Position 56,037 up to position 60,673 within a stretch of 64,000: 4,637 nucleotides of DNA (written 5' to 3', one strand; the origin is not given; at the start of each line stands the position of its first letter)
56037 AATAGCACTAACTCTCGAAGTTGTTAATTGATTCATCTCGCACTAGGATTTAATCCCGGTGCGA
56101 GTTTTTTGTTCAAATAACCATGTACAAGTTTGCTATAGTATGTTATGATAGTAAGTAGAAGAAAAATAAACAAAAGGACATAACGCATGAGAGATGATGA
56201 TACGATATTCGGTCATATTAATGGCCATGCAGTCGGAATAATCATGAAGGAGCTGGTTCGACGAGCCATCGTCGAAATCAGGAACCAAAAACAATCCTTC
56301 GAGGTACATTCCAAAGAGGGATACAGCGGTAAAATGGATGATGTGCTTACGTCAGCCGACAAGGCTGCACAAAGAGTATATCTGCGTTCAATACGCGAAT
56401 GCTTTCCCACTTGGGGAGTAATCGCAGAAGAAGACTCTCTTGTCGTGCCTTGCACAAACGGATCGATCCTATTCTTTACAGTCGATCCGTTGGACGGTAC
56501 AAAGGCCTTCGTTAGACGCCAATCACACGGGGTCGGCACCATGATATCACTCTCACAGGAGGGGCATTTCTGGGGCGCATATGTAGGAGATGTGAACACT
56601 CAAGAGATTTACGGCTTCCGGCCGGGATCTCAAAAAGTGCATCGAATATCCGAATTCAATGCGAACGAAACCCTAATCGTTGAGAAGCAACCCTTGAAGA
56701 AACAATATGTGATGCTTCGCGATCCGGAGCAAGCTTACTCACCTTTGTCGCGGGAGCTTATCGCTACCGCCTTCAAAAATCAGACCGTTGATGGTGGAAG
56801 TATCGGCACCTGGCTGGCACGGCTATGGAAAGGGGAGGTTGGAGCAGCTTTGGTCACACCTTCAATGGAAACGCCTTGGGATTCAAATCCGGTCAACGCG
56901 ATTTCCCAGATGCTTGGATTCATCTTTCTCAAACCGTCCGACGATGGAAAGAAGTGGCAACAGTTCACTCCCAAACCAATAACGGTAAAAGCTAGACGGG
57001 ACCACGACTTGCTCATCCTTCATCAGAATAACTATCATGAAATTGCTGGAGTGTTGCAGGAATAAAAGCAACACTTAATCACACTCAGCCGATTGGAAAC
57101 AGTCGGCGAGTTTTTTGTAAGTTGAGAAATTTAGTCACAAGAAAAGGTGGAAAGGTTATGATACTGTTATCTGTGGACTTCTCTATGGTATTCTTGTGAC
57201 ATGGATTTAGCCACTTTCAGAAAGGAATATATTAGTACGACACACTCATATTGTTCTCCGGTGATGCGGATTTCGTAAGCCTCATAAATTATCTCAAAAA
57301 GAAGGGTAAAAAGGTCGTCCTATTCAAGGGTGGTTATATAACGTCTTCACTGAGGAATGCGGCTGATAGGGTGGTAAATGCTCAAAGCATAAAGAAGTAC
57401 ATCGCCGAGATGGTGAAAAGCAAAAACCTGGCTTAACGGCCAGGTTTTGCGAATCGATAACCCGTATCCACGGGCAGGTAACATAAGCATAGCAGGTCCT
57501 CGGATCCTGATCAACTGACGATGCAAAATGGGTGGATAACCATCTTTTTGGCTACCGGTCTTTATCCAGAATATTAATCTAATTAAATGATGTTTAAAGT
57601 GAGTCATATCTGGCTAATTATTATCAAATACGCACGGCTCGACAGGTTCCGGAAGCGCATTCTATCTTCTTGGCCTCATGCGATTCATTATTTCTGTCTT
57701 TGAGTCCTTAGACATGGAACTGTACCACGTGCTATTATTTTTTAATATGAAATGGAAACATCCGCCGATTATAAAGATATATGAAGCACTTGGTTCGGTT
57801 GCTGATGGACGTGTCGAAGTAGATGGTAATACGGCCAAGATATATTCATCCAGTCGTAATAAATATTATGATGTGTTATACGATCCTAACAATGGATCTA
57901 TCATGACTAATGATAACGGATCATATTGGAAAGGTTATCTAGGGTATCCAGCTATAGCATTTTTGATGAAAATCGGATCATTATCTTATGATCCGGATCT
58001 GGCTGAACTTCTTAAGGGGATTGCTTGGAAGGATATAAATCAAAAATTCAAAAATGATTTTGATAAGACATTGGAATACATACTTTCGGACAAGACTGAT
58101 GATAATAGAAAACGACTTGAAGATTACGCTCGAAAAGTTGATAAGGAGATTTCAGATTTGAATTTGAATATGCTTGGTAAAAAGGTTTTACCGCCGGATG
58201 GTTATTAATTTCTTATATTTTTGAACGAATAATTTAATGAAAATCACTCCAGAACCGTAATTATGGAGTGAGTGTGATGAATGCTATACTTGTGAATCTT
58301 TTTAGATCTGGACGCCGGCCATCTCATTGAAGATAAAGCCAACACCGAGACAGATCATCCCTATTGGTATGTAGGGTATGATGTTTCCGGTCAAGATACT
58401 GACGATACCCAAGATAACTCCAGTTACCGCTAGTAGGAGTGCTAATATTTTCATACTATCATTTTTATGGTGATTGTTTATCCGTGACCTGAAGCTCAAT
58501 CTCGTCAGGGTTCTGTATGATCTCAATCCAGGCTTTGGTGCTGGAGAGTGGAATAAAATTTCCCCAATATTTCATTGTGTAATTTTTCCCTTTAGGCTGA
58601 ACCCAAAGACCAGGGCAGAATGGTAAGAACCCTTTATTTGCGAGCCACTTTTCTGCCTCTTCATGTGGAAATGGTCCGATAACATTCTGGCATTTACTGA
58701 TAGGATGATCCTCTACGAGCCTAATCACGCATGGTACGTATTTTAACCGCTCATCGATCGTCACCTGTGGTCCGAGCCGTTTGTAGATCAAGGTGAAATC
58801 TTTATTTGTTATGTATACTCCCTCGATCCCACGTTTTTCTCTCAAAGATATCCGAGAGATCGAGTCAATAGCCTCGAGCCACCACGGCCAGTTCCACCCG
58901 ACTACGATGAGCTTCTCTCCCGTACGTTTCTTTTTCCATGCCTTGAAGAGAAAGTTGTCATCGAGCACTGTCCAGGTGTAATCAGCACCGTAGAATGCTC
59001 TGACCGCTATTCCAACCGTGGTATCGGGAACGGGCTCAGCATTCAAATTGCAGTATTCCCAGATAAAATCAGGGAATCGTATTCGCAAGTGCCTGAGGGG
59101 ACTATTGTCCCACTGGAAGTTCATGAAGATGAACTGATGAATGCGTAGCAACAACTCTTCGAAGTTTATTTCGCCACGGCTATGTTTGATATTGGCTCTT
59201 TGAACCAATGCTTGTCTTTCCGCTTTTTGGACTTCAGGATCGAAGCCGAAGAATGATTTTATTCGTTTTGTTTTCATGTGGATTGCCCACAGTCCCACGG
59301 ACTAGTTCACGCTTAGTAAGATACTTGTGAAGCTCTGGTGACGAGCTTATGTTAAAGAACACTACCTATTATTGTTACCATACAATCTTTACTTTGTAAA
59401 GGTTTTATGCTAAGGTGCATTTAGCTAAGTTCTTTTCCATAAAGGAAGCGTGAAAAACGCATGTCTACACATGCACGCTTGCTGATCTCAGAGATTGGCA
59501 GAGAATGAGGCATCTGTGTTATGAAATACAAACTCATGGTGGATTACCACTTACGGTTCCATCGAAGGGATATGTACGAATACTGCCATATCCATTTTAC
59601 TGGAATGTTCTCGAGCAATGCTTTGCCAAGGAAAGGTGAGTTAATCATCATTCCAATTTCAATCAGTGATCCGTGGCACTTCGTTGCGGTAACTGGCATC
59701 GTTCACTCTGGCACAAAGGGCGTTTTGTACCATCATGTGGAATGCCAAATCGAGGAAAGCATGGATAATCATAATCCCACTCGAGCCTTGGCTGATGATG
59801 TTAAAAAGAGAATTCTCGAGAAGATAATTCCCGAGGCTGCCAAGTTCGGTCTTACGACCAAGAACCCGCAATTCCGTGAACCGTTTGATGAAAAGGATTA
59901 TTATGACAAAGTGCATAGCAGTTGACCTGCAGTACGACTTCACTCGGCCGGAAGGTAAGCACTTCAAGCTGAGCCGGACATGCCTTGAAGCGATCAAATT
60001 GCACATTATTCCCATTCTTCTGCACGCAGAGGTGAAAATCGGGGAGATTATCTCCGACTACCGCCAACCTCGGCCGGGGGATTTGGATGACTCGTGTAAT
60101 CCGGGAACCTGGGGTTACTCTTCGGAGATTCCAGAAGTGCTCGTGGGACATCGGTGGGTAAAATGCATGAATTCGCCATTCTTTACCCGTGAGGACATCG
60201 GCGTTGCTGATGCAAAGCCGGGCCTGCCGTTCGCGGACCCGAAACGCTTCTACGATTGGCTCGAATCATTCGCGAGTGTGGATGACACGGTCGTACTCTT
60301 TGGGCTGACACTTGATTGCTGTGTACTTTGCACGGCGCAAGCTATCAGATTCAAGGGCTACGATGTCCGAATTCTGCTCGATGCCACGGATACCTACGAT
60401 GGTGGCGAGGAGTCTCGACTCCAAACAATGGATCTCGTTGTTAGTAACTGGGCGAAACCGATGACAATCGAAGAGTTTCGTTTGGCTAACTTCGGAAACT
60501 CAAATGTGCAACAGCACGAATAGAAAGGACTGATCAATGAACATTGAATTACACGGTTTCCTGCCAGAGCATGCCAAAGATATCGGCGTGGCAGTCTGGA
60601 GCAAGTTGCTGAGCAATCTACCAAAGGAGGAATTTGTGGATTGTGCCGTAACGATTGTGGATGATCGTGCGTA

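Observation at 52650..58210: About 5.6 kb segment bracketed by two near-identical copies of a 153-aa gene, carrying the MVP-like and IMPase-like genes and a NYN remnant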

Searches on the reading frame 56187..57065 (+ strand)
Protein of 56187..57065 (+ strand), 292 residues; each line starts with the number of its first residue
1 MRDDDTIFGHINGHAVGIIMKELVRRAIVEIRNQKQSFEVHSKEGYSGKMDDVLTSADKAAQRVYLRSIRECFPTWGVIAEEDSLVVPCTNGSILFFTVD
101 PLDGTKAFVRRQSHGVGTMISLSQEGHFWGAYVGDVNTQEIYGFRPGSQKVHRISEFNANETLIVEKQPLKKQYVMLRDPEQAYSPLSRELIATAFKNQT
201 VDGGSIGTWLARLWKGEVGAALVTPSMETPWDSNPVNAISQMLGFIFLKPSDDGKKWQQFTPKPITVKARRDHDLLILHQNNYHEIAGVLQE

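Call 6: search_protein_families(library=pfam, proteins=[window:56187-57065:+], max_evalue=0.01)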
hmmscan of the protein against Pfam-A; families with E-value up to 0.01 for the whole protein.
window:56187-57065:+ (292 aa): 1 family
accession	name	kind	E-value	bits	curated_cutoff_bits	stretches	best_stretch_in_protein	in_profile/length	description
PF00459.30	Inositol_P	-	4.8e-15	56.2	27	1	21-257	10-245/271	Inositol monophosphatase family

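Call 7: search_protein_families(library=ncbifam, proteins=[window:56187-57065:+], max_evalue=0.01)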
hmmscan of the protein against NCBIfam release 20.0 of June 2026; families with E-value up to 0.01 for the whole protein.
window:56187-57065:+ (292 aa): 6 families
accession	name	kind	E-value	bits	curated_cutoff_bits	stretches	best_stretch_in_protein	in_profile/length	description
TIGR01331.1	bisphos_cysQ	equivalog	9.3e-13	48.4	228.8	1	35-176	21-157/250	3'(2'),5'-bisphosphate nucleotidase CysQ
TIGR02067.1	his_9_HisN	equivalog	3.8e-12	46.2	275.15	1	36-190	18-165/252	histidinol-phosphatase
NF008182.0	PRK10931.1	equivalog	7.2e-09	35.1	379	1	26-114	14-97/246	3'(2'),5'-bisphosphate nucleotidase CysQ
NF008027.1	PRK10757.1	equivalog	4.2e-07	29.2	332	1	49-141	35-124/267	inositol-1-monophosphatase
NF009321.0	PRK12676.1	equivalog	1.2e-05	24.5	264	1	19-147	13-134/264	bifunctional fructose-bisphosphatase/inositol-phosphate phosphatase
TIGR01330.1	bisphos_HAL2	equivalog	0.0014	17.6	267.05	0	96-117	136-157/359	3'(2'),5'-bisphosphate nucleotidase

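Call 8: search_protein_families(library=padloc, proteins=[window:56187-57065:+], max_evalue=0.01)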
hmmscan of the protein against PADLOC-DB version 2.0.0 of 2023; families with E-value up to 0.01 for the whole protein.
window:56187-57065:+ (292 aa): 0 families

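Call 9: search_protein_families(library=phrogs, proteins=[window:56187-57065:+], max_evalue=0.01)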
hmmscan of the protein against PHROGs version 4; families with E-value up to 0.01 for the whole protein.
window:56187-57065:+ (292 aa): 0 families

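Call 82: search_solved_structures(query=window:56187-57065:+, max_evalue=0.001)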
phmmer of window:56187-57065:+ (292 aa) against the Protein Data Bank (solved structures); distinct sequences matched with E-value up to 0.001: 14.
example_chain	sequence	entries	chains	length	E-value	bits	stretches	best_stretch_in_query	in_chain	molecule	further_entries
9j90_B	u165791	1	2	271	8.1e-08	34.8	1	51-141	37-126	Nus factor SuhB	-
8wdq_A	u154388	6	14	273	8.2e-08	34.8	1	51-141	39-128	Nus factor SuhB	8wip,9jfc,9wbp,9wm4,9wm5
6tqn_T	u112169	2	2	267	4.7e-07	32.3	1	49-142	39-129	Inositol monophosphatase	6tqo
6ib7_A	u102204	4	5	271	4.9e-07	32.3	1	49-142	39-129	Inositol-1-monophosphatase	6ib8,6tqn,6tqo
2qfl_A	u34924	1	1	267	4.9e-07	32.2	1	49-142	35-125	Inositol-1-monophosphatase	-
3t0j_A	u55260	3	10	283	2.3e-06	30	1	24-148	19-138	Inositol monophosphatase family protein | Inositol monophosphatase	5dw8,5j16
9vep_A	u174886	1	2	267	2.5e-06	29.9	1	50-144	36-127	Inositol-1-monophosphatase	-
5i3s_A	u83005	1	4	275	2.8e-06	29.8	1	35-148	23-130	Inositol monophosphatase family protein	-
5zhh_A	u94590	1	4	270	8.9e-06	28.1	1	47-110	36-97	Inositol-1-monophosphatase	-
5eyg_A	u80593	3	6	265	2.8e-05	26.5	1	52-281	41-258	Inositol monophosphatase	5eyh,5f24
4g61_A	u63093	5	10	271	2.9e-05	26.5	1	52-281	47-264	Inositol monophosphatase family protein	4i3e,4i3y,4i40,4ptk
3ryd_A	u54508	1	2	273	2.9e-05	26.4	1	52-281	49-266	Inositol monophosphatase family protein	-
3qmf_A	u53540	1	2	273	3e-05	26.4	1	52-281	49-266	Inositol monophosphatase family protein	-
5eq7_A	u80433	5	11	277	0.00096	21.5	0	53-126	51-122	Inositol monophosphatase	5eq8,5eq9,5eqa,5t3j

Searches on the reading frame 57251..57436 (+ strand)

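Call 6: search_protein_families(library=pfam, proteins=[window:57251-57436:+], max_evalue=0.01)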
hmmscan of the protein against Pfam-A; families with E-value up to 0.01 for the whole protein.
window:57251-57436:+ (61 aa): 1 family
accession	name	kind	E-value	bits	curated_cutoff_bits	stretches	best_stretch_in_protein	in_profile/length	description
PF01936.24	NYN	-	1.2e-07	32.8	24.2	1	2-42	100-142/145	NYN domain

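Call 7: search_protein_families(library=ncbifam, proteins=[window:57251-57436:+], max_evalue=0.01)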
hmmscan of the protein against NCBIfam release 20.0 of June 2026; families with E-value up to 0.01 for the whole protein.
window:57251-57436:+ (61 aa): 1 family
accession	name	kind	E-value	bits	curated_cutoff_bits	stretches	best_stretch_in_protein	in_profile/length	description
TIGR00288.1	TIGR00288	hypoth_equivalog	0.0026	17.6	178.45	1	4-43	114-154/160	TIGR00288 family NYN domain-containing protein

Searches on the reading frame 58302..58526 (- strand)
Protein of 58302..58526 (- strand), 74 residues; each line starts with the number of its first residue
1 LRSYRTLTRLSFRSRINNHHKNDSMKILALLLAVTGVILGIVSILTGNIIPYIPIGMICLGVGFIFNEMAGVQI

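Call 48: search_protein_families(library=pfam, proteins=[window:58302-58526:-], max_evalue=0.01)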
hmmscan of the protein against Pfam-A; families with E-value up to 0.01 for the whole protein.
window:58302-58526:- (74 aa): 1 family
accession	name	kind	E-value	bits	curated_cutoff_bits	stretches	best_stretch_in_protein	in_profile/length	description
PF04956.18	TrbC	-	0.0076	16.9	27.9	1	33-69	36-73/98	TrbC/VIRB2 pilin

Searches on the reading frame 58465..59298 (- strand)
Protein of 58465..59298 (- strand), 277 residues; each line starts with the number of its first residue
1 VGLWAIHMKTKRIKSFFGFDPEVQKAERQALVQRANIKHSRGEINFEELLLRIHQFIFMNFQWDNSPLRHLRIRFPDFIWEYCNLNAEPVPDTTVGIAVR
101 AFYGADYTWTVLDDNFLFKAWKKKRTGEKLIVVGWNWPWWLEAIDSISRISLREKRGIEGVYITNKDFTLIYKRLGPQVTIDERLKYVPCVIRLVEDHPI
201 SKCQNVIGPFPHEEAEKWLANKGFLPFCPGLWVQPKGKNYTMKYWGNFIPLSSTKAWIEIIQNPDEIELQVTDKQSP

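Call 6: search_protein_families(library=pfam, proteins=[window:58465-59298:-], max_evalue=0.01)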
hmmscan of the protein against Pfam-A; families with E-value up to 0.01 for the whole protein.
window:58465-59298:- (277 aa): 0 families

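Call 7: search_protein_families(library=ncbifam, proteins=[window:58465-59298:-], max_evalue=0.01)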
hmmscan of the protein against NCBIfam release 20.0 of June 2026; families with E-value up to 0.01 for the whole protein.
window:58465-59298:- (277 aa): 0 families

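Call 8: search_protein_families(library=padloc, proteins=[window:58465-59298:-], max_evalue=0.01)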
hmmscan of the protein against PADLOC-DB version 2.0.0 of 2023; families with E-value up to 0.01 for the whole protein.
window:58465-59298:- (277 aa): 0 families

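Call 9: search_protein_families(library=phrogs, proteins=[window:58465-59298:-], max_evalue=0.01)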
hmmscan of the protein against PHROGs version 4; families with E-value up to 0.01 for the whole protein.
window:58465-59298:- (277 aa): 0 families

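Call 86: find_encoding_contigs(protein=window:58465-59298:-, flank=6000, max_places=5)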
Protein window:58465-59298:- (277 aa): no gene with exactly this product is on record in the collection.

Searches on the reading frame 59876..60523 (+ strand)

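Call 6: search_protein_families(library=pfam, proteins=[window:59876-60523:+], max_evalue=0.01)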
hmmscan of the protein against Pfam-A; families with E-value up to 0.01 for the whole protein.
window:59876-60523:+ (215 aa): 1 family
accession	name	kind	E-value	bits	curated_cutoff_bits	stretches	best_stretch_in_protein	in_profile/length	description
PF00857.26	Isochorismatase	-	2.5e-06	28.1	27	1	137-178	114-155/175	Isochorismatase domain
